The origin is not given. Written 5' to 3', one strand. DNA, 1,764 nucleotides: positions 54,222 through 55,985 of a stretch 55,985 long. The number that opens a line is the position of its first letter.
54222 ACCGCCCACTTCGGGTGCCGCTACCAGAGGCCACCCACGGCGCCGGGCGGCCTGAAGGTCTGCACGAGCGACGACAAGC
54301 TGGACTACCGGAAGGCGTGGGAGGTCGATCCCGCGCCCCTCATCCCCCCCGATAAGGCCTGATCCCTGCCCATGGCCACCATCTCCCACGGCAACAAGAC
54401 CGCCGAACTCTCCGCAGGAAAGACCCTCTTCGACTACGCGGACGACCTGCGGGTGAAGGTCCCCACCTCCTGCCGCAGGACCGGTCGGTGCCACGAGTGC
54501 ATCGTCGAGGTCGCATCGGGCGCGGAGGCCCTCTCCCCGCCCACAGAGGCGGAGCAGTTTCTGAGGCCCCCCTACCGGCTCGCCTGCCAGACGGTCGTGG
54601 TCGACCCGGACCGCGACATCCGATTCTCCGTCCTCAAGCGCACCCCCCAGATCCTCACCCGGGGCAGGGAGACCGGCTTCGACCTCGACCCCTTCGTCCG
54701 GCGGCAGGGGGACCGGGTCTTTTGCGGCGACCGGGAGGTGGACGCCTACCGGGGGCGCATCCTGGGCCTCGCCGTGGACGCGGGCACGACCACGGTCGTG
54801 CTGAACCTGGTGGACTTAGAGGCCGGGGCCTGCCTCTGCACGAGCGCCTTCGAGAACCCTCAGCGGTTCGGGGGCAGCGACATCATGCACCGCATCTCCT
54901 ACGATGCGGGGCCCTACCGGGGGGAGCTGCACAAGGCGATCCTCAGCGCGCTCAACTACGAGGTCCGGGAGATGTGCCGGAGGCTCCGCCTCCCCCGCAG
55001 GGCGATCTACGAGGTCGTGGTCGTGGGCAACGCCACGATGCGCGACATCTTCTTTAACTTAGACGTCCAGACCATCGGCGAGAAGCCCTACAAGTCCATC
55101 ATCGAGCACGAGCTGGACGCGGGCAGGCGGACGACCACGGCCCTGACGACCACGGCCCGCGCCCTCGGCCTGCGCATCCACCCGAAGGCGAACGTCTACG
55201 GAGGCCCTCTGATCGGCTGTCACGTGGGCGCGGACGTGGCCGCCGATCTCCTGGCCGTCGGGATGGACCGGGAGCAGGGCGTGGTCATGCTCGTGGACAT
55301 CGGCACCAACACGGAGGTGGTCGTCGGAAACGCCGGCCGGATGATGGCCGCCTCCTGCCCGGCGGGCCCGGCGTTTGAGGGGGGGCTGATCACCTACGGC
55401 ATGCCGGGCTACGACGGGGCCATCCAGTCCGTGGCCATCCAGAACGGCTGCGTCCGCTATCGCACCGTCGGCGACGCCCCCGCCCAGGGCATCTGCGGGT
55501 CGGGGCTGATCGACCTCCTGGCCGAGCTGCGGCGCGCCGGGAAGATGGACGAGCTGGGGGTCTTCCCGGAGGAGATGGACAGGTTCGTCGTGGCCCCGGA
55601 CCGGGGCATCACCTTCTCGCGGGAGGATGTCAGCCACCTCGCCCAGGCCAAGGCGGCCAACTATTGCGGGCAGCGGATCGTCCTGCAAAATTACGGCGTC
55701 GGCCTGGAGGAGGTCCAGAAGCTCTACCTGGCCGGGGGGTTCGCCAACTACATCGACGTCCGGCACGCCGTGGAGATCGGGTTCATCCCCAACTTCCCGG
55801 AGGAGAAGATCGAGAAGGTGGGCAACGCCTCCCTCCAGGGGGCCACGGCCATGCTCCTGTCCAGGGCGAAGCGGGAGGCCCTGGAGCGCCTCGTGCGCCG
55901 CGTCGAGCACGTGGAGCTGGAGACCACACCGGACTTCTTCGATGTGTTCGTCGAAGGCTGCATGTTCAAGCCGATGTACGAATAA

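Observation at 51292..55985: Corrinoid methyl-transfer cluster joining an MtaA-type methyltransferase to a stand-alone MetH-type homocysteine domain, with no pterin module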

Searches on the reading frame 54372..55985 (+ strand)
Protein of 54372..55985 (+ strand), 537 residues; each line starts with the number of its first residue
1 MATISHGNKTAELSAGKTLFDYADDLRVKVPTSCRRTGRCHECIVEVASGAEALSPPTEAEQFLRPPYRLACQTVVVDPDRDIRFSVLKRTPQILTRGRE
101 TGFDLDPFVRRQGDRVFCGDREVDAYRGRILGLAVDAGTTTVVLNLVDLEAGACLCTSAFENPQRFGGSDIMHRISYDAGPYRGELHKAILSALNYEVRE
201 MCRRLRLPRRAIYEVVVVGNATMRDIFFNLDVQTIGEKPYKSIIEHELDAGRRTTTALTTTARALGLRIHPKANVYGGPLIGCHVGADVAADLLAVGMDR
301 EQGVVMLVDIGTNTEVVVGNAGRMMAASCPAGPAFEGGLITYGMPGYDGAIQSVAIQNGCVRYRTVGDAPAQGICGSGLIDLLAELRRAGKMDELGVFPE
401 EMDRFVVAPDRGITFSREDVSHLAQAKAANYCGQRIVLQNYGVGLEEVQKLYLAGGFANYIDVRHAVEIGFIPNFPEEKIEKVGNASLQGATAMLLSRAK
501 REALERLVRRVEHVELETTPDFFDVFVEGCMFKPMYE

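Call 3: search_protein_families(library=pfam, proteins=[window:54372-55985:+], max_evalue=0.01)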
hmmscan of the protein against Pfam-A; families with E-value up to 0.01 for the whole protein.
window:54372-55985:+ (537 aa): 3 families
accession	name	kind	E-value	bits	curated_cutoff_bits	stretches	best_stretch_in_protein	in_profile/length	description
PF14574.11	RACo_C_ter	-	1.3e-70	237.9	27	1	304-532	2-249/261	C-terminal domain of RACo the ASKHA domain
PF17651.6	Raco_middle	-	2.5e-38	131.7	26.8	1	131-300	1-162/163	RACo middle region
PF00111.32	Fer2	-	4.7e-09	36.5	21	1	9-76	8-76/77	2Fe-2S iron-sulfur cluster binding domain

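Call 4: search_protein_families(library=ncbifam, proteins=[window:54372-55985:+], max_evalue=0.01)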
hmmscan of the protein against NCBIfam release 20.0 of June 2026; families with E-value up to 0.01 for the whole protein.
window:54372-55985:+ (537 aa): 5 families
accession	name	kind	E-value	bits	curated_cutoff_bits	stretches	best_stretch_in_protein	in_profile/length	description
NF040756.1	corr_regen_AcsV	exception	3e-91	306.7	800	2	82-531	164-622/632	corrinoid activation/regeneration protein AcsV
TIGR04270.1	Rama_corrin_act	subfamily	9.6e-36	123.2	500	2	132-362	2-226/534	methylamine methyltransferase corrinoid protein reductive activase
NF004317.0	PRK05713.1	equivalog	3e-07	30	338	1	1-78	1-78/312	iron-sulfur-binding ferredoxin reductase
TIGR01941.1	nqrF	equivalog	0.00023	20.2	295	1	7-77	40-113/405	NADH:ubiquinone reductase (Na(+)-transporting) subunit F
TIGR02007.1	fdx_isc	equivalog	0.00054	20.1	132.1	1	10-83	17-97/110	ISC system 2Fe-2S type ferredoxin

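Call 12: find_encoding_contigs(protein=window:54372-55985:+, flank=10000, max_places=6)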
Protein window:54372-55985:+ (537 aa): 5 contigs read that carry it; 4 places shown.
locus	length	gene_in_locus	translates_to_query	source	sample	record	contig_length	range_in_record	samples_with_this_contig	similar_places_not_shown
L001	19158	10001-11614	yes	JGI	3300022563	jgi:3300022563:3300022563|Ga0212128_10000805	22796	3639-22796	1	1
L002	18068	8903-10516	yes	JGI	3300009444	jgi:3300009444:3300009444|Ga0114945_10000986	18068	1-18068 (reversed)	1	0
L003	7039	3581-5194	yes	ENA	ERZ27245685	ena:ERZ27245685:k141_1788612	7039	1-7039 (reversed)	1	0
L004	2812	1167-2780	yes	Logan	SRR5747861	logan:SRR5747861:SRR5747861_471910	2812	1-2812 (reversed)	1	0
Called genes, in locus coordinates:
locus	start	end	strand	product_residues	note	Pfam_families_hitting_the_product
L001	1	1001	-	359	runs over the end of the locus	PF00383:dCMP_cyt_deam_1, PF14437:MafB19-deam, PF01872:RibD_C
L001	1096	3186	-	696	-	PF08450:SGL (faint), PF07494:Reg_prop (faint), PF24684:Vgb_lyase (weak), PF20067:SSL_N (faint)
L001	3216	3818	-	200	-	PF05685:Uma2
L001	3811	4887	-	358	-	PF01408:GFO_IDH_MocA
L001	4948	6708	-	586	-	PF05580:Peptidase_S55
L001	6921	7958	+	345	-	PF01208:URO-D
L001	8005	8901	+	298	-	PF02574:S-methyl_trans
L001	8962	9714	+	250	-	PF02607:B12-binding_2, PF02310:B12-binding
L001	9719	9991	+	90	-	-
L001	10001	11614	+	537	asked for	PF00111:Fer2, PF17651:Raco_middle, PF14574:RACo_C_ter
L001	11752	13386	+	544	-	PF02219:MTHFR, PF12225:DUF5981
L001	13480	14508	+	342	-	PF00809:Pterin_bind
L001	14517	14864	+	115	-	PF13769:Virulence_fact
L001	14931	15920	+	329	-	PF00389:2-Hacid_dh, PF02826:2-Hacid_dh_C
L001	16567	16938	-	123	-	PF01527:HTH_Tnp_1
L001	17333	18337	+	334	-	PF00356:LacI, PF13377:Peripla_BP_3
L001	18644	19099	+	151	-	-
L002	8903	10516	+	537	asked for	PF00111:Fer2, PF17651:Raco_middle, PF14574:RACo_C_ter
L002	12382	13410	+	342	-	PF00809:Pterin_bind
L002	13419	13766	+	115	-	PF13769:Virulence_fact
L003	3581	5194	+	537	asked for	PF00111:Fer2, PF17651:Raco_middle, PF14574:RACo_C_ter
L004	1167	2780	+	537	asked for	PF00111:Fer2, PF17651:Raco_middle, PF14574:RACo_C_ter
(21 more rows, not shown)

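Call 18: search_protein_families(library=pfam, proteins=[L001:11752-13386:+, L001:13480-14508:+, L001:14517-14864:+, L001:14931-15920:+], max_evalue=1)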
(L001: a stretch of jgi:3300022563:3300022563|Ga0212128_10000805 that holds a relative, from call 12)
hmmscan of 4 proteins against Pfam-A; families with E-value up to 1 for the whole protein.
L001:11752-13386:+ (544 aa): 2 families
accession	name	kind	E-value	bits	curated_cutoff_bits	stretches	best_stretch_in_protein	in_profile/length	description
PF12225.13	DUF5981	-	7.5e-27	93.3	23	1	411-490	7-86/95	Methylene-tetrahydrofolate reductase C terminal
PF02219.23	MTHFR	-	5.1e-14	52.7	24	1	33-234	26-211/287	Methylenetetrahydrofolate reductase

L001:13480-14508:+ (342 aa): 1 family
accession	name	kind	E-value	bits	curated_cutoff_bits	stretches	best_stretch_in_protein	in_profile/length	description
PF00809.28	Pterin_bind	-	6.2e-24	85.4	25.5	1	94-294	26-242/244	Pterin binding enzyme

L001:14517-14864:+ (115 aa): 1 family
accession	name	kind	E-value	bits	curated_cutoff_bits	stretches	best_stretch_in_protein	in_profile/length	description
PF13769.11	Virulence_fact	-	6.3e-16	58.9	25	1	8-88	2-77/81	Virulence factor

L001:14931-15920:+ (329 aa): 3 families
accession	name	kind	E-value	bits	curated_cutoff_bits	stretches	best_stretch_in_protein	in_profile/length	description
PF02826.25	2-Hacid_dh_C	-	1.9e-24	86.4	25.1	1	111-282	2-178/178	D-isomer specific 2-hydroxyacid dehydrogenase, NAD binding domain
PF00389.36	2-Hacid_dh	-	1e-15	58.1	24.6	1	38-314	29-134/134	D-isomer specific 2-hydroxyacid dehydrogenase, catalytic domain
PF03446.21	NAD_binding_2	-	0.012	16.1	21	1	145-267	2-124/161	NAD binding domain of 6-phosphogluconate dehydrogenase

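Call 19: search_protein_families(library=ncbifam, proteins=[L001:11752-13386:+, L001:13480-14508:+, L001:14517-14864:+, L001:14931-15920:+], max_evalue=1)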
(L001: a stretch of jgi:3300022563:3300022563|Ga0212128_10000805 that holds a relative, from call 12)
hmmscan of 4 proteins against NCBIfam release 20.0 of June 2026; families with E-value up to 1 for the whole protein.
L001:11752-13386:+ (544 aa): 4 families
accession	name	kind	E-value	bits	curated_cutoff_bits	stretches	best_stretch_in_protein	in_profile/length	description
NF006396.0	PRK08645.1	equivalog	1.5e-29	102.6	453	1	14-263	322-556/611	bifunctional homocysteine S-methyltransferase/methylenetetrahydrofolate reductase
TIGR00676.1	fadh2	equivalog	2.5e-10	40.2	293.7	1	77-280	58-244/275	methylenetetrahydrofolate reductase [NAD(P)H]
TIGR00677.1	fadh2_euk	equivalog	3.6e-09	36.4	310.05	2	187-232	153-198/281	methylenetetrahydrofolate reductase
NF006950.0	PRK09432.1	equivalog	0.00014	21.2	382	1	79-144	84-146/296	methylenetetrahydrofolate reductase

L001:13480-14508:+ (342 aa): 5 families
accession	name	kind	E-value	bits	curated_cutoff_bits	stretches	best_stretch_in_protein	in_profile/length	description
NF005719.0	PRK07535.1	domain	6.7e-59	199.2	259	1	87-340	23-262/268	methyltetrahydrofolate:corrinoid/iron-sulfur protein methyltransferase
NF040758.1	CODH_ACS_meth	exception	1.1e-33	116.7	370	1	86-305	25-241/261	carbon monoxide dehydrogenase/acetyl-CoA synthase methytransferase subunit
TIGR02082.1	metH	equivalog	8.5e-26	89.9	1010.85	1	96-299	375-588/1182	methionine synthase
NF007024.0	PRK09490.1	equivalog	1.7e-16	59.2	1497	1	96-299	392-605/1234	methionine synthase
NF003362.0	PRK04439.1-1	equivalog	0.00082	18.2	481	1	214-271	20-75/406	methionine adenosyltransferase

L001:14517-14864:+ (115 aa): 0 families

L001:14931-15920:+ (329 aa): 22 families
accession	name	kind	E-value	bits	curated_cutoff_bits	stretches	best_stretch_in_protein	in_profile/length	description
TIGR01327.1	PGDH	equivalog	3.3e-30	105.3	454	1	57-318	50-315/525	phosphoglycerate dehydrogenase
NF009714.1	PRK13243.1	equivalog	5.3e-29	101.6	455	1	56-318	54-327/332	glyoxylate reductase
NF008759.0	PRK11790.1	equivalog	2.3e-25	89.1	404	1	48-291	56-304/410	phosphoglycerate dehydrogenase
NF005069.0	PRK06487.1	equivalog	2.3e-23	82.8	448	1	12-305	15-308/320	2-hydroxyacid dehydrogenase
NF005750.0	PRK07574.1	equivalog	6.1e-21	74.9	329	1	59-295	104-348/386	NAD-dependent formate dehydrogenase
NF011938.0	PRK15409.1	equivalog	1.2e-20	73.8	492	1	25-307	22-312/324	glyoxylate/hydroxypyruvate reductase GhrB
NF006263.0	PRK08410.1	equivalog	1.1e-16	61.2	389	1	24-265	15-262/311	D-2-hydroxyacid dehydrogenase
NF005387.0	PRK06932.1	equivalog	2.8e-15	56.1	492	1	33-275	29-272/314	2-hydroxyacid dehydrogenase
NF000492.1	vanH_gen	exception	3.2e-15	56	540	1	74-257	71-248/312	D-lactate dehydrogenase VanH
NF000128.1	vanH-Sc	exception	6.1e-14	51.9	650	1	75-259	92-270/337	D-lactate dehydrogenase VanH-Sc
NF000004.1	vanH-D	exception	4.3e-13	49.1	550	1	73-257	76-254/323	D-lactate dehydrogenase VanH-D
NF005027.0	PRK06436.1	equivalog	8.7e-12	44.8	261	1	61-316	41-291/303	2-hydroxyacid dehydrogenase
NF000371.1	vanH_Agroup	exception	2.6e-10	40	700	1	73-257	75-253/322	VanH-A/VanH-Pt family D-lactate dehydrogenase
NF001309.0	PRK00257.1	equivalog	5.3e-10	38.8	434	1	66-302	55-276/379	4-phosphoerythronate dehydrogenase PdxB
NF000151.1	vanH-Ac1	exception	9.1e-10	38.3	750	1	73-253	106-280/351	D-lactate dehydrogenase VanH-Ac1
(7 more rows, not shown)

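Call 69: search_dna_similar(query=L001:14517-14864:+, collection=plasmids, mode=protein, max_evalue=0.001, max_rows=20)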
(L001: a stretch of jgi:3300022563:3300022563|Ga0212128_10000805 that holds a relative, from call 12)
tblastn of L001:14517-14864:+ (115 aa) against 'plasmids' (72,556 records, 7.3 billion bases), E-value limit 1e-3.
Records with a match: 3; places in all: 3; records where one place covers at least 80% of the query: 0.
Best place of each record, by identity: <60% 3.
By first word of the organism name: Pseudorhodobacter 1; Terrarubrum 1; Azoarcus 1.
By predicted mobility (MOB-suite, as given by PLSDB): mobilizable 2; non-mobilizable 1.
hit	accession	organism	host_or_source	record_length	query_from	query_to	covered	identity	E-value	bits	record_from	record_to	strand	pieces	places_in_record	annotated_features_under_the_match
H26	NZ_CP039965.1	Pseudorhodobacter turbinis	single bacterial isolate,Turban shell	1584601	1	56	49%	46.4%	6e-8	56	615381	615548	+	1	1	record has no annotation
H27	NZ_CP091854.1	Terrarubrum flagellatum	cell culture,forest soil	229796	1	56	49%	44.6%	5e-5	48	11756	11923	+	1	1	virulence factor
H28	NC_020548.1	Azoarcus sp. KH32C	-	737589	1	57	50%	40.4%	2e-5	49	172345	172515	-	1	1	virulence factor | DUF1638 domain-containing protein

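Call 71: get_annotated_region(hit=H28, flank=9000)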
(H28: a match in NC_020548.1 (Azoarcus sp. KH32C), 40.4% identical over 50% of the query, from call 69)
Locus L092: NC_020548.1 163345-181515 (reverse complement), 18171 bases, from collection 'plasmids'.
description: Azoarcus sp. KH32C plasmid pAZKH, complete sequence
organism: Azoarcus sp. KH32C (NCBI taxid 748247)
taxonomy: Bacteria; Pseudomonadota; Betaproteobacteria; Rhodocyclales; Zoogloeaceae; Azoarcus; Azoarcus sp. KH32C
host: -; source: -; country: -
typing (MOB-suite, as given by PLSDB): mobilizable; replicon rep_cluster_432; relaxase MOBP
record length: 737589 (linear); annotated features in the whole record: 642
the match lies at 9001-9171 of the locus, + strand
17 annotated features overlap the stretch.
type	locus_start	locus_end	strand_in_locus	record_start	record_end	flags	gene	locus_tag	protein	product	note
CDS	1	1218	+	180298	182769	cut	-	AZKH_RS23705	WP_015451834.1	FAD-dependent oxidoreductase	-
CDS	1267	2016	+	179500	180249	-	-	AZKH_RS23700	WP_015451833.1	electron transfer flavoprotein subunit beta/FixA family protein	-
CDS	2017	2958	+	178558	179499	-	-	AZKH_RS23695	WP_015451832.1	FAD-binding protein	-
CDS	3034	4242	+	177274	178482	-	proV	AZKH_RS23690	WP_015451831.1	glycine betaine/L-proline ABC transporter ATP-binding protein ProV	GO:0031460 - glycine betaine transport [Evidence IEA]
CDS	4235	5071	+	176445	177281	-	-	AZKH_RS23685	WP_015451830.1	proline/glycine betaine ABC transporter permease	-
CDS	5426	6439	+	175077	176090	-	-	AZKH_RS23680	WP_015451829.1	GlxA family transcriptional regulator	-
CDS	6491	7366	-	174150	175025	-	purU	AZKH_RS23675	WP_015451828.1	formyltetrahydrofolate deformylase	GO:0009152 - purine ribonucleotide biosynthetic process [Evidence IEA]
CDS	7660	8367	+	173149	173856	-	-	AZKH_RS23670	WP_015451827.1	corrinoid protein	-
CDS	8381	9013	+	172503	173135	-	-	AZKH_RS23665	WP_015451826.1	DUF1638 domain-containing protein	-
CDS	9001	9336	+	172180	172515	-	-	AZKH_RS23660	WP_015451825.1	virulence factor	-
CDS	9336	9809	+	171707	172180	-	-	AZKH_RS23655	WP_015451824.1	methylenetetrahydrofolate reductase C-terminal domain-containing protein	-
CDS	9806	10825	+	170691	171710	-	-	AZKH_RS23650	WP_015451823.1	methylenetetrahydrofolate reductase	GO:0006555 - methionine metabolic process [Evidence IEA]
CDS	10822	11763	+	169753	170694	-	-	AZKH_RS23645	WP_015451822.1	dihydropteroate synthase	-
CDS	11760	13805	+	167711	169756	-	-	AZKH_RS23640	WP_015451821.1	ASKHA domain-containing protein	-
CDS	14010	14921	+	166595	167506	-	-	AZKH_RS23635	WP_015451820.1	glycine betaine ABC transporter substrate-binding protein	-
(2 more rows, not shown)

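Call 72: get_annotated_region(hit=H27, flank=9000)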
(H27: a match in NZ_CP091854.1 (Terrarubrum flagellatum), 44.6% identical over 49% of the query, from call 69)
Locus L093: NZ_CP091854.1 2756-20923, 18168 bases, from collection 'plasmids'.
description: Terrarubrum flagellatum strain 7MK25 plasmid unnamed3, complete sequence
organism: Terrarubrum flagellatum (NCBI taxid 2895980)
taxonomy: Bacteria; Pseudomonadota; Alphaproteobacteria; Hyphomicrobiales; Terrirubraceae; Terrirubrum; Terrarubrum flagellatum
host: -; source: cell culture,forest soil; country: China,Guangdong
typing (MOB-suite, as given by PLSDB): non-mobilizable
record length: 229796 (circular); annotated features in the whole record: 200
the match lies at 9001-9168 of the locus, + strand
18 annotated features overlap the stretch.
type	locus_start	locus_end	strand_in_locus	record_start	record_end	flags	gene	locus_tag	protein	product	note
CDS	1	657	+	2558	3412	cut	-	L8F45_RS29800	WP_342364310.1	ABC transporter permease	-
CDS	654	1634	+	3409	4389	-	-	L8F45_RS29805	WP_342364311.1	ABC transporter ATP-binding protein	-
CDS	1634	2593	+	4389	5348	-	-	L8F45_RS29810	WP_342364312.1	ABC transporter ATP-binding protein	-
CDS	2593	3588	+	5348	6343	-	-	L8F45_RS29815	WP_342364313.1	Ldh family oxidoreductase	-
CDS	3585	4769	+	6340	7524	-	-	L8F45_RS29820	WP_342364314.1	mandelate racemase/muconate lactonizing enzyme family protein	-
CDS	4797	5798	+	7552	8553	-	-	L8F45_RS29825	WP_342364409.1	ornithine cyclodeaminase family protein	-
CDS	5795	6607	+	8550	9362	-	-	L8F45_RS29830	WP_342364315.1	PhnD/SsuA/transferrin family substrate-binding protein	-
CDS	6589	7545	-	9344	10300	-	-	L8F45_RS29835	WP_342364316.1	fatty acid desaturase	GO:0006629 - lipid metabolic process [Evidence IEA]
CDS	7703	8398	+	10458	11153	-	-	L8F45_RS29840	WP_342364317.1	B12-binding domain-containing protein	-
CDS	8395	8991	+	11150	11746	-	-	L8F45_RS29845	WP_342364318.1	DUF1638 domain-containing protein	-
CDS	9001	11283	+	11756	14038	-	-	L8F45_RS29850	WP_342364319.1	virulence factor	-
CDS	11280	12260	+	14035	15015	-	-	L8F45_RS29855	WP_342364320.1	2-dehydropantoate 2-reductase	GO:0015940 - pantothenate biosynthetic process [Evidence IEA]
CDS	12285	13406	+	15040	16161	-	-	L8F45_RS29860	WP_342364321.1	histidinol-phosphate transaminase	GO:0000105 - histidine biosynthetic process [Evidence IEA]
CDS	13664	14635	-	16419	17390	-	-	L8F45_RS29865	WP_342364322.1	NAD(P)-dependent oxidoreductase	-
CDS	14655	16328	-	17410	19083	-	ggt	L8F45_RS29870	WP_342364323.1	gamma-glutamyltransferase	GO:0006750 - glutathione biosynthetic process [Evidence IEA]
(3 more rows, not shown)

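Call 85: search_protein_families(library=ncbifam, proteins=[L092:8381-9013:+], max_evalue=1)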
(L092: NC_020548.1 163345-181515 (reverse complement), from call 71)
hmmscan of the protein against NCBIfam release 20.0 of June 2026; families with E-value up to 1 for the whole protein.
L092:8381-9013:+ (210 aa): 0 families
